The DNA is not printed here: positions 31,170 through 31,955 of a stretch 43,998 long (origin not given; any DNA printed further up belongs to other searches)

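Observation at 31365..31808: Orphan C-terminal fragment of a Ser/Thr kinase next to the lower-GC patch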

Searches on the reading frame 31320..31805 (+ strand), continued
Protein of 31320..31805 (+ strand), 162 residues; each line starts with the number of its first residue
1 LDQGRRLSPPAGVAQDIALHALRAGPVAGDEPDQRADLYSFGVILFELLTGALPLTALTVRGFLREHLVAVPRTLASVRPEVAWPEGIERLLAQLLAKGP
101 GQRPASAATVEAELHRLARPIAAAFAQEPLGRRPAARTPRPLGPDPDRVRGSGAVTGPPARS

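Call 26: find_encoding_contigs(protein=P0171, flank=8000, max_places=2)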
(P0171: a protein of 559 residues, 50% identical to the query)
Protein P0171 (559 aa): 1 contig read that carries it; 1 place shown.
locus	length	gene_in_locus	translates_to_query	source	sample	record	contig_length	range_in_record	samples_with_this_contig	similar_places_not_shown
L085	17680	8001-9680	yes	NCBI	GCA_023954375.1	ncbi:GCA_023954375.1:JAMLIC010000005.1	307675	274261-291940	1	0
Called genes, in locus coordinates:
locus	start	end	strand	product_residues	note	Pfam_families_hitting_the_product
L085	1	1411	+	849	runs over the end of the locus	-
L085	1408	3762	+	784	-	PF13513:HEAT_EZ (faint), PF13646:HEAT_2 (weak), PF23227:HEAT_MROH2B_C (faint), PF02985:HEAT (faint), PF03130:HEAT_PBS (faint), PF12717:Cnd1 (faint), PF13646:HEAT_2, PF13646:HEAT_2, +2 more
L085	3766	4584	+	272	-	PF03705:CheR_N (weak), PF01739:CheR, PF08242:Methyltransf_12 (weak)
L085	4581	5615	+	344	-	PF00072:Response_reg, PF01339:CheB_methylest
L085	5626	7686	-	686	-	-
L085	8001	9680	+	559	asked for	PF00069:Pkinase, PF07714:PK_Tyr_Ser-Thr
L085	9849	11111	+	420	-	-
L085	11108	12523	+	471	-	PF00171:Aldedh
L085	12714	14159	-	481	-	PF00515:TPR_1 (faint), PF07719:TPR_2 (faint), PF13424:TPR_12 (faint), PF13432:TPR_16 (weak), PF14559:TPR_19 (weak)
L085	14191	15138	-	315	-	PF13793:Pribosyltran_N, PF00156:Pribosyltran, PF14572:Pribosyl_synth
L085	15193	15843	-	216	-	-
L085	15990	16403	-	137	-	PF13146:TRL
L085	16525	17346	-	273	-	-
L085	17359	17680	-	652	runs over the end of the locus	PF13860:FlgD_ig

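Call 36: find_related_loci(query=window:31398-31805:+, collection=metagenome_contigs, flank=10000)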
Query window:31398-31805:+ (136 aa) in metagenome_contigs; peptide patterns used: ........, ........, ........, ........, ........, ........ (x = any residue, [..] = any of these).
600 stretches matched a pattern (row limit reached: there are more); 2 encode a relative of the query (tblastn E <= 1e-3); 2 distinct loci.
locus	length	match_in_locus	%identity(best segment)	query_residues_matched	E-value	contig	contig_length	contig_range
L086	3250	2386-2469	64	1-28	8e-9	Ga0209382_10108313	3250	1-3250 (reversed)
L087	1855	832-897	64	7-28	4e-7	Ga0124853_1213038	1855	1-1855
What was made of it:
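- Tried and rejected: It returned only two generic kinase matches, to residues 1-28 (call 36).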

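Call 45: list_cluster_members(proteins=[P0001, P0180, P0175, P0257, P0231, P0263])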
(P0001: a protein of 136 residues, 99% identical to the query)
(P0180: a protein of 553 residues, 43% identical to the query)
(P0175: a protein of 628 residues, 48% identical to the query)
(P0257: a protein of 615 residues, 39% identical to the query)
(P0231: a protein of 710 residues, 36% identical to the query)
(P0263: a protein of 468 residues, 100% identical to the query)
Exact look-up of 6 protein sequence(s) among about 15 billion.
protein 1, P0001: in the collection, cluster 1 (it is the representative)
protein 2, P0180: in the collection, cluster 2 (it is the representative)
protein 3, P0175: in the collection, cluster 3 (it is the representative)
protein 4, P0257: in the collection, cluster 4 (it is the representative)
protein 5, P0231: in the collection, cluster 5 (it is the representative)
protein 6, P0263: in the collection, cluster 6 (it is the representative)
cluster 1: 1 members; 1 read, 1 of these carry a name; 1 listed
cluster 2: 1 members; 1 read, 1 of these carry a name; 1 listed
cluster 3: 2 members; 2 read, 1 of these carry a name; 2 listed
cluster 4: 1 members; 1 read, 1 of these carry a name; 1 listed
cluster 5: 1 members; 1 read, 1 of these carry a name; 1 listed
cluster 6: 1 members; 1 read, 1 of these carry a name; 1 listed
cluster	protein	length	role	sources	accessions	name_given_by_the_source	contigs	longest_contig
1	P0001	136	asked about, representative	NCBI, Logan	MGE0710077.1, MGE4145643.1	MAG: hypothetical protein AB7N76_33725 [Planctomycetota bacterium]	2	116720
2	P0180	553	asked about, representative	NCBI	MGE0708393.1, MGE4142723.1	MAG: serine/threonine-protein kinase [Planctomycetota bacterium]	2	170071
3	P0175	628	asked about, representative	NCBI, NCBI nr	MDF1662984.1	MAG: serine/threonine-protein kinase [Planctomycetota bacterium] | serine/threonine-protein kinase [Planctomycetota bacterium]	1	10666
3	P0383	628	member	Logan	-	-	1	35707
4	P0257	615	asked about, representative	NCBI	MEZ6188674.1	MAG: serine/threonine-protein kinase [Planctomycetota bacterium]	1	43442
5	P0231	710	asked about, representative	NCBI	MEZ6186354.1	MAG: protein kinase [Planctomycetota bacterium]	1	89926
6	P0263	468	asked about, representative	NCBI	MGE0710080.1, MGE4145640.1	MAG: aminopeptidase P N-terminal domain-containing protein [Planctomycetota bacterium]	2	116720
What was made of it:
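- The fragment has MGE0710077.1 and MGE4145643.1 (call 45). The genome very probably has another family member (call 45).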

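Call 51: search_protein_families(library=ncbifam, proteins=[window:31398-31805:+, P0180, P0019], max_evalue=0.01)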
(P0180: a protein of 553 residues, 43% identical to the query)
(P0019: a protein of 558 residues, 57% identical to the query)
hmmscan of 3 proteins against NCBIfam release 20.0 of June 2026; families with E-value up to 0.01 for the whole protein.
window:31398-31805:+ (136 aa): 6 families
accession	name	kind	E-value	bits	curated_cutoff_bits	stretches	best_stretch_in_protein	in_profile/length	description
NF033483.0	PknB_PASTA_kin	equivalog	7.2e-13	48.4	450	1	3-94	182-271/563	Stk1 family PASTA domain-containing Ser/Thr kinase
NF047741.1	antiphage_MADS6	equivalog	2.5e-10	39.5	460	1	7-103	381-472/612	methylation-associated defense system protein kinase MAD6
NF038150.1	lanthi_synth_IV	equivalog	3.8e-07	28.8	650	1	6-104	373-460/851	class IV lanthionine synthetase LanL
NF052427.1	StpK7MSMEG_1200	equivalog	1.5e-06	27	900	1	3-93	183-270/601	serine/threonine protein kinase StpK7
TIGR03903.1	TOMM_kin_cyc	equivalog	5.3e-05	21.2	705.75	1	3-89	163-245/1267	TOMM system kinase/cyclase fusion protein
NF009651.0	PRK13184.1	equivalog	0.00048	18.2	839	1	3-89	205-288/932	serine/threonine-protein kinase PknD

P0180 (553 aa): 18 families
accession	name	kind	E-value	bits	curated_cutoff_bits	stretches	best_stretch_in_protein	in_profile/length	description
NF033483.0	PknB_PASTA_kin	equivalog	1.3e-59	202.7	450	1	255-524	8-271/563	Stk1 family PASTA domain-containing Ser/Thr kinase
NF047741.1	antiphage_MADS6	equivalog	9.2e-44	149.9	460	2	351-524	298-463/612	methylation-associated defense system protein kinase MAD6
TIGR03903.1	TOMM_kin_cyc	equivalog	8.8e-42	143.1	705.75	1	283-518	7-244/1267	TOMM system kinase/cyclase fusion protein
NF052427.1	StpK7MSMEG_1200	equivalog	1.4e-30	106.3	900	1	251-492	4-243/601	serine/threonine protein kinase StpK7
NF038150.1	lanthi_synth_IV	equivalog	7e-25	87.5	650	1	249-533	184-460/851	class IV lanthionine synthetase LanL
NF009651.0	PRK13184.1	equivalog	9.2e-23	80.1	839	1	254-476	2-248/932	serine/threonine-protein kinase PknD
NF053615.1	SerThrKinAfsKStmc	equivalog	2e-20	73.1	1300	1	249-512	8-259/809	protein serine/threonine kinase AfsK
NF033442.0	BREX_PglW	equivalog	1.2e-18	66.3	990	2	254-403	512-662/1391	BREX system serine/threonine kinase PglW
NF038151.1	lanthi_synth_III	equivalog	4.5e-12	45.2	575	1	256-453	222-423/833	class III lanthionine synthetase LanKC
NF058632.1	SerThrKinPrkT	equivalog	1.5e-09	37.3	280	1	255-399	22-163/322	serine/threonine protein kinase PrkT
NF011464.0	PRK14879.1-7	equivalog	2.7e-06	27.3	246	1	331-403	83-151/221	Kae1-associated kinase Bud32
TIGR03724.2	arch_bud32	equivalog_domain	5e-06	26.1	125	1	331-405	70-135/193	KEOPS complex kinase/ATPase Bud32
NF043056.1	T4SS_LegK1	equivalog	5.3e-06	25.3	550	1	355-448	191-279/516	Dot/Icm T4SS effector kinase LegK1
NF040671.1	PLuB_AAA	exception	7.4e-05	20.3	999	1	296-400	48-150/1256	PLuB system helicase-like protein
NF011463.0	PRK14879.1-4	equivalog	0.00013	21.4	188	1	330-405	94-164/237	Kae1-associated kinase Bud32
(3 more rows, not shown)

P0019 (558 aa): 13 families
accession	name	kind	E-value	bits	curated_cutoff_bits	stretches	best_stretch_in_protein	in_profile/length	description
NF033483.0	PknB_PASTA_kin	equivalog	1.2e-60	206.1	450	1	255-532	8-275/563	Stk1 family PASTA domain-containing Ser/Thr kinase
TIGR03903.1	TOMM_kin_cyc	equivalog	2.6e-46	158.1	705.75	1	282-520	6-242/1267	TOMM system kinase/cyclase fusion protein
NF047741.1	antiphage_MADS6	equivalog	4.6e-46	157.5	460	2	327-540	271-476/612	methylation-associated defense system protein kinase MAD6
NF052427.1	StpK7MSMEG_1200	equivalog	1.4e-42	145.9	900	1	252-530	5-273/601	serine/threonine protein kinase StpK7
NF009651.0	PRK13184.1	equivalog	1.5e-26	92.6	839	1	254-522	2-287/932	serine/threonine-protein kinase PknD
NF033442.0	BREX_PglW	equivalog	5.4e-24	84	990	2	253-393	511-647/1391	BREX system serine/threonine kinase PglW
NF038150.1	lanthi_synth_IV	equivalog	8.9e-24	83.8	650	1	254-535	189-464/851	class IV lanthionine synthetase LanL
NF053615.1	SerThrKinAfsKStmc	equivalog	3.2e-23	82.3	1300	1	252-514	11-257/809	protein serine/threonine kinase AfsK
NF038151.1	lanthi_synth_III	equivalog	2.9e-12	45.8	575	1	252-465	218-431/833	class III lanthionine synthetase LanKC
NF058632.1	SerThrKinPrkT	equivalog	1e-10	41.1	280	1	255-402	22-163/322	serine/threonine protein kinase PrkT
NF043056.1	T4SS_LegK1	equivalog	8.1e-07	28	550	1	303-454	128-281/516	Dot/Icm T4SS effector kinase LegK1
TIGR03724.2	arch_bud32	equivalog_domain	7.6e-06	25.5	125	1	337-407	76-134/193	KEOPS complex kinase/ATPase Bud32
NF007174.0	PRK09605.1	equivalog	0.0023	16.5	447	1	358-408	430-477/535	bifunctional N(6)-L-threonylcarbamoyladenine synthase/serine/threonine protein kinase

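Call 56: predict_structure(alignment_id=A3)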
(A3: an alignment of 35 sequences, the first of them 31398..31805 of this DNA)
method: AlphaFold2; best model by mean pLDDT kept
length: 136 residues; sequences in the alignment: 35
mean_pLDDT: 83.7   pTM: 0.68
mean pLDDT of the five models: 83.7, 83.0, 81.8, 80.4, 80.3
residues with pLDDT >= 90: 80; 70-90: 21; 50-70: 33; < 50: 2
segments of 3 or more residues with pLDDT < 50: none
pLDDT, mean of each block of 10 residues (from residue 1): 69 96 95 92 94 94 97 94 96 85 69 66 56 61
secondary structure, 60 per line:
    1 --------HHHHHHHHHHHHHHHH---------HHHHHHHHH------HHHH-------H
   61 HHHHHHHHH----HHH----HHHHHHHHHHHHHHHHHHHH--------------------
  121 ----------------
elements in order: H9-24 H34-42 H49-52 H60-69 H81-100
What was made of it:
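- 31707..31805 (+): Pro/Arg/Gly-rich C-terminal tail. It is predicted disordered and lacks the family's conserved C-terminal G-L-L-x-R-L / F-F-x-x-F motif in every frame. pLDDT 56-69 (call 56).
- The helical sub-domain is modelled with confidence (call 56).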

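Call 59: fold_search(model_id=the predicted structure, library=pdb)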
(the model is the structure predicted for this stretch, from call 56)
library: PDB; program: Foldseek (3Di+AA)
matches with E <= 10: 1884; with E <= 0.001: 21
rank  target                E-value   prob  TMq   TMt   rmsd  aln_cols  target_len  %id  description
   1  6b2p                  3.3e-05  1.00  0.58  0.32   2.3        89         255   30  Dual Inhibition of the Essential Protein Kinases A and B in Mycobacterium tuberculosis (released 2018-02-14)
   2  2fum_D                8.5e-05  1.00  0.58  0.32   2.2        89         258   30  Catalytic domain of protein kinase PknB from Mycobacterium tuberculosis in complex with mitoxantrone (released 2006-08-01)
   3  2fum_C                9.0e-05  1.00  0.58  0.32   2.2        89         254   30  Catalytic domain of protein kinase PknB from Mycobacterium tuberculosis in complex with mitoxantrone (released 2006-08-01)
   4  3oro                  1.1e-04  1.00  0.57  0.30   2.4        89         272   30  Mycobacterium tuberculosis PknB kinase domain L33D mutant (crystal form 4) (released 2010-12-15)
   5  5u94                  1.1e-04  1.00  0.57  0.31   2.7        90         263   30  Crystal structure of the Mycobacterium tuberculosis PASTA kinase PknB in complex with the potential theraputic kinase in (released 2017-12-20)
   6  6i2p_B                1.2e-04  1.00  0.58  0.31   2.2        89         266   30  Crystal structure of the Mycobacterium tuberculosis PknB kinase domain (L33E mutant) in complex with its substrate Gar (released 2019-05-22)
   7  3ori_A                1.3e-04  1.00  0.57  0.30   2.1        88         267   30  Mycobacterium tuberculosis PknB kinase domain L33D mutant (crystal form 1) (released 2010-12-15)
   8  2fum_B                1.4e-04  1.00  0.57  0.31   2.4        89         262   30  Catalytic domain of protein kinase PknB from Mycobacterium tuberculosis in complex with mitoxantrone (released 2006-08-01)
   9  3ort                  1.4e-04  1.00  0.57  0.30   2.4        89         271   30  Mycobacterium tuberculosis PknB kinase domain L33D mutant (crystal form 6) (released 2010-12-15)
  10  6i2p_A                1.6e-04  1.00  0.58  0.30   2.2        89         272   30  Crystal structure of the Mycobacterium tuberculosis PknB kinase domain (L33E mutant) in complex with its substrate Gar (released 2019-05-22)
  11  1o6y                  1.6e-04  1.00  0.58  0.31   2.2        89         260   30  Catalytic domain of PknB kinase from Mycobacterium tuberculosis (released 2003-01-30)
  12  1mru_A                1.6e-04  1.00  0.57  0.30   2.7        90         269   30  Intracellular Ser/Thr protein kinase domain of Mycobacterium tuberculosis PknB. (released 2003-02-11)
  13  3orl                  2.3e-04  1.00  0.58  0.30   2.3        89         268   30  Mycobacterium tuberculosis PknB kinase domain L33D mutant (crystal form 3) (released 2010-12-15)
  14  2fum_A                2.3e-04  1.00  0.57  0.31   2.4        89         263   30  Catalytic domain of protein kinase PknB from Mycobacterium tuberculosis in complex with mitoxantrone (released 2006-08-01)
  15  3orp                  3.3e-04  1.00  0.57  0.29   2.4        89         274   30  Mycobacterium tuberculosis PknB kinase domain L33D mutant (crystal form 5) (released 2010-12-15)
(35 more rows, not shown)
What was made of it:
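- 31398..31706 (+): The kinase-derived part: helices aF, aG, aH and aI (Hanks subdomains IX-XI). It keeps the subdomain IX Asp (DLYSFG) and the subdomain XI Arg (QRP). Model helices at residues 9-24, 34-42, 49-52, 60-69 and 81-100, matched to PknB (calls 56, 59).
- On Hanks-type Ser/Thr protein kinase domain (Pfam PF00069): The model superposes on PknB at 2.2 A over 89 columns (calls 56, 59).
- Checked: The AlphaFold model has pLDDT 92-97 over residues ~10-100 and superposes on the PknB C-lobe at 2.2 A over 89 columns (calls 56, 59).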
